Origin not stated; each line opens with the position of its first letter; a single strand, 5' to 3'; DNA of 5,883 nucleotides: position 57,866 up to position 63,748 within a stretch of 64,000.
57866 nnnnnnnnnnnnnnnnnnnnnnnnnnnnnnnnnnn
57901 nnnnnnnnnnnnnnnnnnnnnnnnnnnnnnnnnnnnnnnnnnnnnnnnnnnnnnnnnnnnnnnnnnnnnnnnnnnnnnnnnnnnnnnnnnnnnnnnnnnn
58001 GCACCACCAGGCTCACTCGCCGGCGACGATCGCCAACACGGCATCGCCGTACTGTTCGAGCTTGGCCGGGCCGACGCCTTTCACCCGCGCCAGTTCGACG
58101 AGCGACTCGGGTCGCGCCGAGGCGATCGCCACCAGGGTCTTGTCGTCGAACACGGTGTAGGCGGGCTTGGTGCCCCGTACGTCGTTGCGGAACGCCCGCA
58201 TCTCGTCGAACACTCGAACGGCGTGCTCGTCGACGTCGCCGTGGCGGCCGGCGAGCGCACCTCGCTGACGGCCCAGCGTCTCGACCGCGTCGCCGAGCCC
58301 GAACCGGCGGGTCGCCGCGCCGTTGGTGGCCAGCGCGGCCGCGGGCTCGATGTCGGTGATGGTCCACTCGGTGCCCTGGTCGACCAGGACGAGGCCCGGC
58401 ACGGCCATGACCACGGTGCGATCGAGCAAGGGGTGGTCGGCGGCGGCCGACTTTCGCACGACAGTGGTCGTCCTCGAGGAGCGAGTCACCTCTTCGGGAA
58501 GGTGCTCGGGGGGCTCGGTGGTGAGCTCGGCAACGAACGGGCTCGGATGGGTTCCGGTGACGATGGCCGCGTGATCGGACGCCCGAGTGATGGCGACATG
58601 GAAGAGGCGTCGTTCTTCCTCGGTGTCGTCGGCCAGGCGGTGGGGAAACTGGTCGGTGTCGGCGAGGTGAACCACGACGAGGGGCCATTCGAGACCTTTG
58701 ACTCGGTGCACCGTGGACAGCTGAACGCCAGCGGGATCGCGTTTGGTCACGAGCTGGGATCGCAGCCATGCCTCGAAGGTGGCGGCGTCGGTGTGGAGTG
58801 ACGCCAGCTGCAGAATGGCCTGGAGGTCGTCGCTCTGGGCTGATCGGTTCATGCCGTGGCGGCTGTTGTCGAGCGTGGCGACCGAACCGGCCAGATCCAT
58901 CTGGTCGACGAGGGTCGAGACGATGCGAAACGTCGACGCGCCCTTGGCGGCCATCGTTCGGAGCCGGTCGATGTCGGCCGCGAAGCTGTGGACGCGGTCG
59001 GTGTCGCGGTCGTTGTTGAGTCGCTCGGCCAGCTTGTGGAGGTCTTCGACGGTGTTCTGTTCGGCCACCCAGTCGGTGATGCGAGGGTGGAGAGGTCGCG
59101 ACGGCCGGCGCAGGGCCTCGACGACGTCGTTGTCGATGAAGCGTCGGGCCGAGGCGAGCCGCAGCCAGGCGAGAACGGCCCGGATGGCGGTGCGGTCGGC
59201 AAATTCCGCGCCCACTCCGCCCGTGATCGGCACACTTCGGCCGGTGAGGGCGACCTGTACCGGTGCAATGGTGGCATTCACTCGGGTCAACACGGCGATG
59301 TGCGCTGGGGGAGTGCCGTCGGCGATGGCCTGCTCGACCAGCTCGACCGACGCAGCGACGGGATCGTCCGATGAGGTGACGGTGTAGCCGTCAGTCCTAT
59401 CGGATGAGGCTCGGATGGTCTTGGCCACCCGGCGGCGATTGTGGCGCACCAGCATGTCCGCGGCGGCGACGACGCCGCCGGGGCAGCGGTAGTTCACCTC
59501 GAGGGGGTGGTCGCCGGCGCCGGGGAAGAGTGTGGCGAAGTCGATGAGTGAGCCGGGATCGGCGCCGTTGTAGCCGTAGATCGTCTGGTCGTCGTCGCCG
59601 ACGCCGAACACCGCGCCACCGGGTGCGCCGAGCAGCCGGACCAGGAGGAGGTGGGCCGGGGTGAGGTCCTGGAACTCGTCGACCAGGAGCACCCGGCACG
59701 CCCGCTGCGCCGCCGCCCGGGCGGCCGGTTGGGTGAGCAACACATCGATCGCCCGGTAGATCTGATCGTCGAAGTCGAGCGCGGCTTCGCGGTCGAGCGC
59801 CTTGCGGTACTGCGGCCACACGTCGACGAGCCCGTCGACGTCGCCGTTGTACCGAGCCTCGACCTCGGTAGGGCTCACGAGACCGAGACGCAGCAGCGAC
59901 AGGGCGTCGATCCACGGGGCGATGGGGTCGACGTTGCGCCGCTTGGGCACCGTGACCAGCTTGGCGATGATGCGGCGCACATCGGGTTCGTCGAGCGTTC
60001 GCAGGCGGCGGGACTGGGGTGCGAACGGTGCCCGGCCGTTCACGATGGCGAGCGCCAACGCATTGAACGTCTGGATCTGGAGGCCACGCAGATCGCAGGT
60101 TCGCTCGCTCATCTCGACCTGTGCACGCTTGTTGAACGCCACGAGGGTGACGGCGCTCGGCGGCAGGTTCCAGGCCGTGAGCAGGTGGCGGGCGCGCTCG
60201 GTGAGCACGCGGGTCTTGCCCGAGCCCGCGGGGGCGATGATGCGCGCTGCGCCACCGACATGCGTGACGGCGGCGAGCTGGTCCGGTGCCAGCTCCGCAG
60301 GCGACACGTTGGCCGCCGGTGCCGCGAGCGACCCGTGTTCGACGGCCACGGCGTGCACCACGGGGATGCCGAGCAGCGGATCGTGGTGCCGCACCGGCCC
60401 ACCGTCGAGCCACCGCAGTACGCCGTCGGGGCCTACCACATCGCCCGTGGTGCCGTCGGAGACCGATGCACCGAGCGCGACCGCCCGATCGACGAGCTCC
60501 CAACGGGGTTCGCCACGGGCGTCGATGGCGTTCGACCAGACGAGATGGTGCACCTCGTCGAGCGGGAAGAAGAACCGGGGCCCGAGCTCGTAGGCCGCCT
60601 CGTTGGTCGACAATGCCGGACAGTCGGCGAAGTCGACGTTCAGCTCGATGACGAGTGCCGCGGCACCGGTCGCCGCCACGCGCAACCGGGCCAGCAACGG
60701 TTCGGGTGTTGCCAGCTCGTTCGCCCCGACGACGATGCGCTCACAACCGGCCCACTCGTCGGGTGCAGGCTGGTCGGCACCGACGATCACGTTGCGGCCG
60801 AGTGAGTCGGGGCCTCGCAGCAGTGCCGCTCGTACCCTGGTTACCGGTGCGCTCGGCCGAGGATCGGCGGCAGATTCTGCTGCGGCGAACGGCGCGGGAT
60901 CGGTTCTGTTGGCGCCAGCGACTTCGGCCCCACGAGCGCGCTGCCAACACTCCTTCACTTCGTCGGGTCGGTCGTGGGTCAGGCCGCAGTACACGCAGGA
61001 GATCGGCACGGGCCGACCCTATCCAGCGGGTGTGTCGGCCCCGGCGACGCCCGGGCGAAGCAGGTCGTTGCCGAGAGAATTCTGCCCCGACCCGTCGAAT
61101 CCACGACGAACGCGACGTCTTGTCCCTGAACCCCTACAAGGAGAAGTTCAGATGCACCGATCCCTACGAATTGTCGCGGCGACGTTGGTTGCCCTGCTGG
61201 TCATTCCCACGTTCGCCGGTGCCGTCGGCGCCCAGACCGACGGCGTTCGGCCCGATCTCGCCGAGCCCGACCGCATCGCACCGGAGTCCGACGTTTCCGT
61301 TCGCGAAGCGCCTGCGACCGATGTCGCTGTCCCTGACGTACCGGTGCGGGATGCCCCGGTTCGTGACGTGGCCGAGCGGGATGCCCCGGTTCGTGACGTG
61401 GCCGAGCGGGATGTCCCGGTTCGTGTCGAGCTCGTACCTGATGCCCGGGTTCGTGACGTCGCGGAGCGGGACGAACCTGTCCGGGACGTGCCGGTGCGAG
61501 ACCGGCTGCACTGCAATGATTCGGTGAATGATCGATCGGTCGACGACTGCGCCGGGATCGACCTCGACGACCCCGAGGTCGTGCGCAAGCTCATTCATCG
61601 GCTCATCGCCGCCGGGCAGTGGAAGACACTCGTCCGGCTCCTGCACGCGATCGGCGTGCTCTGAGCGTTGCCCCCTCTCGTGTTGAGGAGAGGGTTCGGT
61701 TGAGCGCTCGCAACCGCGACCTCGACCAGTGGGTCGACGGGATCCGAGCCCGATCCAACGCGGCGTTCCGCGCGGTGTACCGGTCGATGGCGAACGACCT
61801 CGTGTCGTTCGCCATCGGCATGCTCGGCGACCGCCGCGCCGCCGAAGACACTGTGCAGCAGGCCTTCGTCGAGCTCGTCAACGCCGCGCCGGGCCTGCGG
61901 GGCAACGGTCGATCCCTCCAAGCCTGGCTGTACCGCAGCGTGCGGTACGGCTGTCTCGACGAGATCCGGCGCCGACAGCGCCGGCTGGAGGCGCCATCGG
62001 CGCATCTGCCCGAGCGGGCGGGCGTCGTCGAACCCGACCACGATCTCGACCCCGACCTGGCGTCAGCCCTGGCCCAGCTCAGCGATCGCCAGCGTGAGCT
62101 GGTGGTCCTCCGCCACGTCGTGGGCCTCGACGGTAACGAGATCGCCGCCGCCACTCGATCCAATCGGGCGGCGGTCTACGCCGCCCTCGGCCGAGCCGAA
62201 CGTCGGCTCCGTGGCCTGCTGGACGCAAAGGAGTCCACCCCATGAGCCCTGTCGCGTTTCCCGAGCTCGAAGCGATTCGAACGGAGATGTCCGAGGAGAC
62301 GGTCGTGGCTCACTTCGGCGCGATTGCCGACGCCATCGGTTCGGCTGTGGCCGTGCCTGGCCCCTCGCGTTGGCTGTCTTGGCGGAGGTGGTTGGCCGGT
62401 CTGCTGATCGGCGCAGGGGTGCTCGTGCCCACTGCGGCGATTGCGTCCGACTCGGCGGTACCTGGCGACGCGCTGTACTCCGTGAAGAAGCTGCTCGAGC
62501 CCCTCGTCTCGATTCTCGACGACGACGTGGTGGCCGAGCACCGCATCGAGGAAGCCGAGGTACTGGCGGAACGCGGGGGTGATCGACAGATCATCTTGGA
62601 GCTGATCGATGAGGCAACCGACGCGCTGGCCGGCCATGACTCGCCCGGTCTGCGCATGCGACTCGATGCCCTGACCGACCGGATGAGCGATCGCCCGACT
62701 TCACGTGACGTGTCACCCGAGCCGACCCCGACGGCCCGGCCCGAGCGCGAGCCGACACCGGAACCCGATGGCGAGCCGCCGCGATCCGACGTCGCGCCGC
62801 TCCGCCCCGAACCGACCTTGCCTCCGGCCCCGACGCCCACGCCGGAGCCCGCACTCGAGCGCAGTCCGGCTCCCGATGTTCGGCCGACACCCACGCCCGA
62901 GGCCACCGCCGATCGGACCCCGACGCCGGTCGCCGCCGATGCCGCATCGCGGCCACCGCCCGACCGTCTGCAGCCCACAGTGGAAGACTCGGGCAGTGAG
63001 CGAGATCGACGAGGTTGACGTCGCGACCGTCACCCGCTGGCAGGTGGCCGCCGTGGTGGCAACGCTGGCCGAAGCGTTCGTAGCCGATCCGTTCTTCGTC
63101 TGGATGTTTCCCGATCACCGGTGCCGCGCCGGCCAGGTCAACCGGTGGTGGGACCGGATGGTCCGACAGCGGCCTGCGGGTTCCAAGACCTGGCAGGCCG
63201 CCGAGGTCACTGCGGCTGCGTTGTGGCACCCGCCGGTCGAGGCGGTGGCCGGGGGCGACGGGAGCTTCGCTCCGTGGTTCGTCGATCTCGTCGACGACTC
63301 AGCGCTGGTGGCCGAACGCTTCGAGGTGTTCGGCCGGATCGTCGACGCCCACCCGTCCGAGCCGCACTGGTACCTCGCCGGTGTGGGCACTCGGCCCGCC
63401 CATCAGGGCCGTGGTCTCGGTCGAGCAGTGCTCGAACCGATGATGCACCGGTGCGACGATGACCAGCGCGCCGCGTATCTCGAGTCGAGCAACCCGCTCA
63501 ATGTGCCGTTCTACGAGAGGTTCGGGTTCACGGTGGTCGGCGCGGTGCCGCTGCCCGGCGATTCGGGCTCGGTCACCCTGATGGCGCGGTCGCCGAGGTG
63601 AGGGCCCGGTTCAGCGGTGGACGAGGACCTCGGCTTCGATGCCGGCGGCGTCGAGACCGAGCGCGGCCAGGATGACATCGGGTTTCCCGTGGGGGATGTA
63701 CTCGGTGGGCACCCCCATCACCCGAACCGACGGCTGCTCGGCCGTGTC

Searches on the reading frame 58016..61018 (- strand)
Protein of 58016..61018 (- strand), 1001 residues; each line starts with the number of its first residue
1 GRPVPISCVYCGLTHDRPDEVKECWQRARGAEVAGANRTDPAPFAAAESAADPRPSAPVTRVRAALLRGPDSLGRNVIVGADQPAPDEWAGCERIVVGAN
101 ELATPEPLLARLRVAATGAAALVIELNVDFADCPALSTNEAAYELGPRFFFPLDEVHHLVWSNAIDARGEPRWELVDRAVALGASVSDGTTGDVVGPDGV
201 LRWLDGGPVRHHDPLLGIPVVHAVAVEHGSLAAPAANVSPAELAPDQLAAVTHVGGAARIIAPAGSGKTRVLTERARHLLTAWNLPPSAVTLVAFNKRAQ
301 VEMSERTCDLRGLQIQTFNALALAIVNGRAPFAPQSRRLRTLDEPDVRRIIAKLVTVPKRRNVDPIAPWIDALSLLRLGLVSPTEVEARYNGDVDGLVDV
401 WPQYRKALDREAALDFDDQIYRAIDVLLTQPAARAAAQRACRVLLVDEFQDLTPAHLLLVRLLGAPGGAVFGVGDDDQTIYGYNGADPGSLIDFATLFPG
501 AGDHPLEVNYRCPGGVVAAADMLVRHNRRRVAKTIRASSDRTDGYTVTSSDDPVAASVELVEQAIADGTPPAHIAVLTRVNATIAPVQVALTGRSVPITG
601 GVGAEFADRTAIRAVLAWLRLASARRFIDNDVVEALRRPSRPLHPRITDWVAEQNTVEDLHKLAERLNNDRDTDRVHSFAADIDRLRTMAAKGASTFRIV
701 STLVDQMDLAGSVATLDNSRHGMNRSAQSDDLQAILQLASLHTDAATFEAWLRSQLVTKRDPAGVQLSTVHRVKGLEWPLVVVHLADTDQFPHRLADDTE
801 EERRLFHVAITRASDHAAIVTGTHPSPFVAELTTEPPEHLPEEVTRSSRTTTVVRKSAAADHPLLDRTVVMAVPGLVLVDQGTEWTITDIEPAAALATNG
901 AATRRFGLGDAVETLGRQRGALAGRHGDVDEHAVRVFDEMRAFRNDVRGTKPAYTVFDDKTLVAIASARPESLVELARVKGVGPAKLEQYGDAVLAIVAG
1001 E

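Call 29: search_protein_families(library=ncbifam, proteins=[window:58016-61018:-], max_evalue=1e-8)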
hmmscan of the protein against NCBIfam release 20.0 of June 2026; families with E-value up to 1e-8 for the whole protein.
window:58016-61018:- (1001 aa): 12 families
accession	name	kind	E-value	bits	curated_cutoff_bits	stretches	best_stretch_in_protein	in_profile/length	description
TIGR01073.1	pcrA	equivalog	5.2e-64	216.8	911.2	1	242-852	4-639/725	DNA helicase PcrA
TIGR01074.1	rep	equivalog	8.6e-63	212.6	951.45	1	243-837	2-627/668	DNA helicase Rep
NF008743.0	PRK11773.1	equivalog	4.6e-57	193.9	965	1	242-836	9-629/720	DNA helicase II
TIGR01075.1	uvrD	equivalog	2.9e-56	191.2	1144.45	1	243-820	5-608/715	DNA helicase II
NF008172.0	PRK10919.1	equivalog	3.5e-44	151.1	1168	1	243-625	3-396/673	DNA helicase Rep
NF008276.0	PRK11054.1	equivalog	4.4e-36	124.6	543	2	385-554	380-546/684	DNA helicase IV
NF010485.0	PRK13909.1-2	equivalog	8.2e-15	54.1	650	1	468-783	368-629/909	RecB-like helicase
TIGR02784.1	addA_alphas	equivalog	9.6e-15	54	860.75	0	402-494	349-455/1138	double-strand break repair helicase AddA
NF010487.0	PRK13909.1-4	equivalog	4.5e-12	45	759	0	444-668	331-568/924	RecB-like helicase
TIGR00609.1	recB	equivalog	1.9e-11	42.8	696.05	0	406-529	335-460/1175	exodeoxyribonuclease V subunit beta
TIGR02785.1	addA_Gpos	equivalog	2.2e-11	42.3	707.65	0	402-489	346-440/1234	helicase-exonuclease AddAB subunit AddA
TIGR01389.1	recQ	equivalog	1.7e-10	40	640.2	1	935-998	523-588/591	DNA helicase RecQ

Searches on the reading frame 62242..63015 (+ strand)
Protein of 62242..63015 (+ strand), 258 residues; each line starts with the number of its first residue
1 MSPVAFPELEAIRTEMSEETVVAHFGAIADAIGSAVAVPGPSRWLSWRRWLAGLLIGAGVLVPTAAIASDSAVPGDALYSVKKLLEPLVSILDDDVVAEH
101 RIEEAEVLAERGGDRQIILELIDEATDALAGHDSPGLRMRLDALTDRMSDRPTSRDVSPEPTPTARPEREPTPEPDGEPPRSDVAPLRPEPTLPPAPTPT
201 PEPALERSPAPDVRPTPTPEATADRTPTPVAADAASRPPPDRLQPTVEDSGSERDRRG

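Call 45: search_protein_families(library=pfam, proteins=[window:62242-63015:+], max_evalue=0.001)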
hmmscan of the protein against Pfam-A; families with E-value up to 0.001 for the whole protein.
window:62242-63015:+ (258 aa): 1 family
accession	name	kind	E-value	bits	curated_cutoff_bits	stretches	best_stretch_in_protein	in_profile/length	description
PF18915.5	DUF5667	-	0.00025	21.9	27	0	72-129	2-67/99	Domain of unknown function (DUF5667)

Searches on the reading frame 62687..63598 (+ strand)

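Call 45: search_protein_families(library=pfam, proteins=[window:62687-63598:+], max_evalue=0.001)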
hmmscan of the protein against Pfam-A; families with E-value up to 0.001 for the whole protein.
window:62687-63598:+ (304 aa): 5 families
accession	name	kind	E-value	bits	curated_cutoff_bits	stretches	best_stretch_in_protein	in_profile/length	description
PF00583.31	Acetyltransf_1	-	1.7e-09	38.4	20.7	1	221-281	53-116/116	Acetyltransferase (GNAT) family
PF13508.13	Acetyltransf_7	-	3.2e-08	34.3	27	1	215-282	15-83/84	Acetyltransferase (GNAT) domain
PF13673.13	Acetyltransf_10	-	7e-07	29.7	23.6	1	233-286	57-112/128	Acetyltransferase (GNAT) domain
PF13527.13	Acetyltransf_9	-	3.2e-06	27.6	25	1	229-283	74-126/127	Acetyltransferase (GNAT) domain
PF08445.16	FR47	-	0.00059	20.2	22.1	1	229-283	23-79/86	FR47-like protein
